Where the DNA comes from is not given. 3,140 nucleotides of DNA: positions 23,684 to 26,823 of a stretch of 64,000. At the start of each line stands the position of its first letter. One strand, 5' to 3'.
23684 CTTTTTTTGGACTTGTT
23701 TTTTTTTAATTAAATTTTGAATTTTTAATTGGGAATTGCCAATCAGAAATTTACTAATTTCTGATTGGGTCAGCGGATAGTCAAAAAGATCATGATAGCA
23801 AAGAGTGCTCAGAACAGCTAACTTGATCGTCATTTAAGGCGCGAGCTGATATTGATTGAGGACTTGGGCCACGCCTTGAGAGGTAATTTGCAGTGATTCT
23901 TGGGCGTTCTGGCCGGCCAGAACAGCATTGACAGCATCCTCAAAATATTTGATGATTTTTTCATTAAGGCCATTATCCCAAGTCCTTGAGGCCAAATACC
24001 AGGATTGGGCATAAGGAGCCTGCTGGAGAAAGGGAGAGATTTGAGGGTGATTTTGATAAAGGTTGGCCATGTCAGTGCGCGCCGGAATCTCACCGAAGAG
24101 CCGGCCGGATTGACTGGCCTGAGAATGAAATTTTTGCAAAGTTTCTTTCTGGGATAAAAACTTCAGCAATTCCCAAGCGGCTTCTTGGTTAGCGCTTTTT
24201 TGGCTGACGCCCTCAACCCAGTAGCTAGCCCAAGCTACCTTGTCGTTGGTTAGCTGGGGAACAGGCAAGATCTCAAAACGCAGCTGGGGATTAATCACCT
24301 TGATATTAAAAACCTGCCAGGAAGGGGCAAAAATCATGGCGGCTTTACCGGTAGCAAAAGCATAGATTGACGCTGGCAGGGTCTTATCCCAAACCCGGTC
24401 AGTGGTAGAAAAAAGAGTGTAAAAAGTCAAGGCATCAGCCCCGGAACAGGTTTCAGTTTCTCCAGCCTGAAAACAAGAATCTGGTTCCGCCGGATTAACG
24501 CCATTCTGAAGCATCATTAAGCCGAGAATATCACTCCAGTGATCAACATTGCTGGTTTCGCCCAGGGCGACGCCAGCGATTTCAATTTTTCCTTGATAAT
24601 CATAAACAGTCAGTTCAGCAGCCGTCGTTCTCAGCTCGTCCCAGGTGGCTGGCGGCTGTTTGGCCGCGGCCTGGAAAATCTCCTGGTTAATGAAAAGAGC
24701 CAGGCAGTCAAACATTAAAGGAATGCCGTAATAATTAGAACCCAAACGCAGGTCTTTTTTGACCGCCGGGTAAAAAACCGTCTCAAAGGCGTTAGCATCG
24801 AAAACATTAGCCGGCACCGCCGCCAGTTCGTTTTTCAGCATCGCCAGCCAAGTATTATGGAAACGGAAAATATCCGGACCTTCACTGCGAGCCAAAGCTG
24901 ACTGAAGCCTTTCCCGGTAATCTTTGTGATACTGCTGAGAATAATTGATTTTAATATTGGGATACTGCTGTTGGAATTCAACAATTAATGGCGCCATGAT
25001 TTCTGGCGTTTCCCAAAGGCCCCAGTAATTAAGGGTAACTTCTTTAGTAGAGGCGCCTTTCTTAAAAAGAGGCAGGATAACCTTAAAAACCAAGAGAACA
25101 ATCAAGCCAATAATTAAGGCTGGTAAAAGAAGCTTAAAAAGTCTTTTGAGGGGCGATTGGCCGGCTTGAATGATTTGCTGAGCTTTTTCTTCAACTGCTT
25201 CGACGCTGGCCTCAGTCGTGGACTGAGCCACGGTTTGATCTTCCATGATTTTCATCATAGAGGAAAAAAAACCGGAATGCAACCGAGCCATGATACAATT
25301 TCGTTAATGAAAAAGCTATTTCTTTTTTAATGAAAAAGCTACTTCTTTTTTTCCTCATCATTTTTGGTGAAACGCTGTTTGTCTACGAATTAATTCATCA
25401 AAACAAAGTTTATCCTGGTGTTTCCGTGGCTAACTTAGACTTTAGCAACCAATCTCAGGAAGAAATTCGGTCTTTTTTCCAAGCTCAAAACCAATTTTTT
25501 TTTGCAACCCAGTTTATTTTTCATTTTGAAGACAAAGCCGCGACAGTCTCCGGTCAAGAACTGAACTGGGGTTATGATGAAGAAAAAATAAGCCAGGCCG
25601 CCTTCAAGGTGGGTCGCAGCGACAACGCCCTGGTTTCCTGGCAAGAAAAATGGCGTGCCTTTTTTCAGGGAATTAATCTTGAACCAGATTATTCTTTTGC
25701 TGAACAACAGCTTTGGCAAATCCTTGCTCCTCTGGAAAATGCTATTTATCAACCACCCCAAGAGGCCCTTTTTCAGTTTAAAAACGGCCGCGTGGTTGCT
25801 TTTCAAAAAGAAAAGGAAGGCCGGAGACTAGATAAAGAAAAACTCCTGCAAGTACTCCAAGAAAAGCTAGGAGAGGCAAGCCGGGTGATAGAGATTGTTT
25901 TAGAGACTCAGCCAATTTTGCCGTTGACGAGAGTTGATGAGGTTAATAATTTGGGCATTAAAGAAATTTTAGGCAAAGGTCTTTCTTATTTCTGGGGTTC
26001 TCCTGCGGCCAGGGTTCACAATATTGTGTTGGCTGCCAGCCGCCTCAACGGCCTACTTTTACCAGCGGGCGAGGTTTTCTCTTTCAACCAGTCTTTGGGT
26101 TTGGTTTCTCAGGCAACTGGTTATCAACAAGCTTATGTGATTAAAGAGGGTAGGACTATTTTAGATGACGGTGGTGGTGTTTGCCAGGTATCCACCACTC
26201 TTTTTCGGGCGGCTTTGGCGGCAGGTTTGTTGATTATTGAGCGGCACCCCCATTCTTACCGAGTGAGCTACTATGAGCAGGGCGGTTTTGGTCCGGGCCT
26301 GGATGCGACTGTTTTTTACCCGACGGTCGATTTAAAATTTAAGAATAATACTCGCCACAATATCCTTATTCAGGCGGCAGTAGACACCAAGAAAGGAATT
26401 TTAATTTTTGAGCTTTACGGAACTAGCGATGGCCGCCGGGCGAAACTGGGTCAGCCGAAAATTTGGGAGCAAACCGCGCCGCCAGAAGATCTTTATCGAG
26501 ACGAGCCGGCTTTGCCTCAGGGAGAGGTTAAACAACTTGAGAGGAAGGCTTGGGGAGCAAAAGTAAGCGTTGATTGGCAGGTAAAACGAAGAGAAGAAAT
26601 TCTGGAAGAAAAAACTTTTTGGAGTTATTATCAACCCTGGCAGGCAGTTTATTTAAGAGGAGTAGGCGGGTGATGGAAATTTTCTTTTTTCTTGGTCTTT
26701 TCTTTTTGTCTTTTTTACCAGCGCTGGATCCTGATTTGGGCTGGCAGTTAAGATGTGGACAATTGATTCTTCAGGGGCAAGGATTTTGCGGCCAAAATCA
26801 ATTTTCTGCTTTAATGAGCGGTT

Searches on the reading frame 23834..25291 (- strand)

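Call 25: search_protein_families(library=pfam, proteins=[window:23834-25291:-], max_evalue=0.001)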
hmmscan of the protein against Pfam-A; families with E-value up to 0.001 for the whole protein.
window:23834-25291:- (485 aa): 2 families
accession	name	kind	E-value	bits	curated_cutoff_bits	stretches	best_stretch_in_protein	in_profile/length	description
PF13416.11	SBP_bac_8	-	1.4e-25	91.1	27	1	102-417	2-276/279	Bacterial extracellular solute-binding protein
PF01547.30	SBP_bac_1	-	2.1e-24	87.5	26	1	98-383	10-304/307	Bacterial extracellular solute-binding protein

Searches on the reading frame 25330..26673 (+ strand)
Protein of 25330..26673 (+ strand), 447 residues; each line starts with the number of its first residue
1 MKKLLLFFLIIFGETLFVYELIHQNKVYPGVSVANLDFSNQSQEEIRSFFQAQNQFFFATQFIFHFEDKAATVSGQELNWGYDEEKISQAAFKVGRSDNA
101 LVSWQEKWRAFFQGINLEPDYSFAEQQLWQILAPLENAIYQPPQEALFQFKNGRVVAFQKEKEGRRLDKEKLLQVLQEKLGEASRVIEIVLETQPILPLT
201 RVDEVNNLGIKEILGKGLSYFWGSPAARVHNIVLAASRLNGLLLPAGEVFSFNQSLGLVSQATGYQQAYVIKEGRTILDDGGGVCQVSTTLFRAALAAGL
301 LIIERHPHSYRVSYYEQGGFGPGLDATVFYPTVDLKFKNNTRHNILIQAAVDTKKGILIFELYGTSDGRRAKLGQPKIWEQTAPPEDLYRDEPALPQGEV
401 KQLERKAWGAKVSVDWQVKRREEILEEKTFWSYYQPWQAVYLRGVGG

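Call 26: search_protein_families(library=pfam, proteins=[window:25330-26673:+], max_evalue=0.001)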
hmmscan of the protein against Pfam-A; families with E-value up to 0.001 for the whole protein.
window:25330-26673:+ (447 aa): 2 families
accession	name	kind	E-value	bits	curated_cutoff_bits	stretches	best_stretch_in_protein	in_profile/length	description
PF04294.18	VanW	-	6.3e-44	149.1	27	1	228-355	2-124/130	VanW like protein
PF12229.13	PG_binding_4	-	8.2e-18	65.1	22.1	1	72-187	2-116/117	Putative peptidoglycan binding domain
